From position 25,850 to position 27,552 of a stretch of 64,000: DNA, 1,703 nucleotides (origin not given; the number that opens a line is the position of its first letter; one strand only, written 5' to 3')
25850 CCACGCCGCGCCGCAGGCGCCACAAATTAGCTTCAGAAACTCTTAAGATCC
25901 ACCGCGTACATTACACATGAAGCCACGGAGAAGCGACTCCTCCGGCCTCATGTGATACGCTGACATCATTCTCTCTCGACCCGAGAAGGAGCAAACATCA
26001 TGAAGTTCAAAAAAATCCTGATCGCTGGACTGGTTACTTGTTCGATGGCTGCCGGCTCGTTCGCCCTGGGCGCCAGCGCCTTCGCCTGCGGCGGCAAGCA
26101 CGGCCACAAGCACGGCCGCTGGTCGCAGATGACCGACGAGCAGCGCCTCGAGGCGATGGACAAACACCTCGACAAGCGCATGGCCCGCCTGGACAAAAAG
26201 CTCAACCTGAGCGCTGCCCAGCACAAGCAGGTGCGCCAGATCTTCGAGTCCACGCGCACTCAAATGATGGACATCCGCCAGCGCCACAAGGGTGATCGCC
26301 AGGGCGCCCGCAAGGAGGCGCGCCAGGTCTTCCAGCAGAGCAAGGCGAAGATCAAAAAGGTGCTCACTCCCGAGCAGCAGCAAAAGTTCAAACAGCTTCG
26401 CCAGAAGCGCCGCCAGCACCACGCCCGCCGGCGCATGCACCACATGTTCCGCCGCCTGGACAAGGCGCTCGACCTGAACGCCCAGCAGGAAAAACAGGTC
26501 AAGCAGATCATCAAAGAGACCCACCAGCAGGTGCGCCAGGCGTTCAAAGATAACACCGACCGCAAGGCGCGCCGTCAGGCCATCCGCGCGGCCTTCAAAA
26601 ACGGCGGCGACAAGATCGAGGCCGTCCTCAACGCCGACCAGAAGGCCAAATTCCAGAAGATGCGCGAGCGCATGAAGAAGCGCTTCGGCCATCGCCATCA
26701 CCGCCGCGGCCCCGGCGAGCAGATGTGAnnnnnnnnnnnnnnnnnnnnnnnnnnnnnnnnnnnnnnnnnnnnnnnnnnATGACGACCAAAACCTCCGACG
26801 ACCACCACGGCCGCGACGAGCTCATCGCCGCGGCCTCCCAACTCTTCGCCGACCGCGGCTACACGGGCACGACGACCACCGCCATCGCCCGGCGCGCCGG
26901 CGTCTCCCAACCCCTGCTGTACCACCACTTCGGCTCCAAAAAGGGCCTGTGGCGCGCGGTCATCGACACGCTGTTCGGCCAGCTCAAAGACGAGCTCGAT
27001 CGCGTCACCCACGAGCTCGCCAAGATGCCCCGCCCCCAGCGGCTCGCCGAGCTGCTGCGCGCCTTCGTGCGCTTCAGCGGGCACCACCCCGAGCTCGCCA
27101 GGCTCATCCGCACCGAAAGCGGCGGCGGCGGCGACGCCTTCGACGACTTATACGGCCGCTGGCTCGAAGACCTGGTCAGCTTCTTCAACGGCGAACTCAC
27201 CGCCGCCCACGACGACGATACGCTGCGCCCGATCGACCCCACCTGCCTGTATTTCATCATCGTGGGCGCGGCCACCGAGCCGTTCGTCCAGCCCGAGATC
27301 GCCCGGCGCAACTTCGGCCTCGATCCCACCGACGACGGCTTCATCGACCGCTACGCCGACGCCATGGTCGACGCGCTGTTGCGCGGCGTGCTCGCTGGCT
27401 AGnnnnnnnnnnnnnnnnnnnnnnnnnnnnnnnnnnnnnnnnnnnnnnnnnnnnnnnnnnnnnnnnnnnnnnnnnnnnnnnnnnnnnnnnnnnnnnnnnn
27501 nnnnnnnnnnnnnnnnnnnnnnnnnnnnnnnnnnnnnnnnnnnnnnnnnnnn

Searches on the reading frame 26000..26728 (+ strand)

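Call 4: search_protein_families(library=pfam, proteins=[window:26000-26728:+], max_evalue=0.01)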
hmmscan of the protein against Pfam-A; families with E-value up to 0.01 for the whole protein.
window:26000-26728:+ (242 aa): 2 families
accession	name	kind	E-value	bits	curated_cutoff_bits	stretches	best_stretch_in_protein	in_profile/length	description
PF07813.17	LTXXQ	-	5.6e-07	30.7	24.3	0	145-227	1-80/100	LTXXQ motif family protein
PF13801.11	Metal_resist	-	0.0007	20.2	29.2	0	134-220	19-103/125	Heavy-metal resistance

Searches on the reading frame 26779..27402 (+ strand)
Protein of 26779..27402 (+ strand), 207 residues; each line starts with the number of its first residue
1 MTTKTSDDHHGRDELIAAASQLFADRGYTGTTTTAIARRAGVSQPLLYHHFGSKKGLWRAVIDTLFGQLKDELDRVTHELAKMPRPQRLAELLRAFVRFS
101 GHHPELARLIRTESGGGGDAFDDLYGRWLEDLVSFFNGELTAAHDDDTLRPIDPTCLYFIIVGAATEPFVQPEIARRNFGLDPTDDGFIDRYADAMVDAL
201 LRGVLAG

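Call 4: search_protein_families(library=pfam, proteins=[window:26779-27402:+], max_evalue=0.01)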
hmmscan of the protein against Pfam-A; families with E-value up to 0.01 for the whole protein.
window:26779-27402:+ (207 aa): 3 families
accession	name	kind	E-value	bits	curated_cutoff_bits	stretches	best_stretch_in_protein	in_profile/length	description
PF00440.29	TetR_N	-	1.5e-18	66.7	24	1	15-61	1-47/47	Bacterial regulatory proteins, tetR family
PF14514.11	TetR_C_9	-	2.8e-10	40.9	25.3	1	88-206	11-126/130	Tetracyclin repressor-like, C-terminal domain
PF17938.6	TetR_C_29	-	1.9e-06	28.5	26.2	1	88-199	4-118/119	Tetracyclin repressor-like, C-terminal domain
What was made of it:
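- On TetR-repressed CYP102 module (Bm3R1/FatR type): TetR_N plus TetR_C_9 at 26779-27402 (call 4), 214 bp from the remnant's stop.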

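Call 47: search_protein_families(library=ncbifam, proteins=[window:26779-27402:+], max_evalue=0.001)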
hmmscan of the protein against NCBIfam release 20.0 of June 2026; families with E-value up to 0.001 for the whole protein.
window:26779-27402:+ (207 aa): 20 families
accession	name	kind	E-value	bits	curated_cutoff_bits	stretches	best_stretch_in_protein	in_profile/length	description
NF037937.1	septum_RefZ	equivalog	2.8e-18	66.5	180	1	12-198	1-188/195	forespore capture DNA-binding protein RefZ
NF041196.1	ScbR_bind_reg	equivalog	2.6e-14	53.8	150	1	12-152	8-145/191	ScbR family autoregulator-binding transcription factor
NF053731.1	TransRegFasRMycb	equivalog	2.1e-13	50.5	330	1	11-110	12-109/199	HTH-type transcriptional activator FasR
TIGR03384.1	betaine_BetI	equivalog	9.7e-13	48.2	201.3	1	10-95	8-91/189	choline-binding transcriptional repressor BetI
NF001978.0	PRK00767.1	equivalog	1.5e-12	47.7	118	1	12-94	11-92/197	transcriptional regulator BetI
TIGR03613.1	RutR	equivalog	4.7e-12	46.2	368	1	12-204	10-199/202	pyrimidine utilization regulatory protein R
NF050111.1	TransRegSACE7040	equivalog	1.6e-11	44.5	250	1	12-109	3-98/186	SACE_7040 family transcriptional regulator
NF053516.1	TranRepPrsAVib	equivalog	4.8e-10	39.6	300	1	10-96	6-91/208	TetR family transcriptional repressor PsrA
NF051852.1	efflux_TF_MtrR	exception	4.3e-09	36.5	280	1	8-81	8-81/205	multidrug efflux system transcriptional repressor MtrR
NF011584.0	PRK15008.1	equivalog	5.1e-09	36.3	230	1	12-166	20-170/212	HTH-type transcriptional regulator RutR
TIGR03968.1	mycofact_TetR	equivalog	2.7e-08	33.6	224.9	1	11-100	10-93/190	mycofactocin system transcriptional regulator MftR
NF007430.0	PRK09975.1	equivalog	5.9e-08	32.1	274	1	3-65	3-66/220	acrEF/envCD operon transcriptional regulator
NF007015.0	PRK09480.1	equivalog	2.5e-07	30.5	120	1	6-112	6-110/197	nucleoid occlusion factor SlmA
NF010319.1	PRK13756.1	equivalog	2.8e-07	30.6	265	1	12-68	4-60/199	tetracycline resistance transcriptional repressor TetR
NF051457.1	acryl_TF_AcuR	equivalog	1.8e-06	27.4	247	1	6-91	13-97/204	acrylate utilization transcriptional regulator AcuR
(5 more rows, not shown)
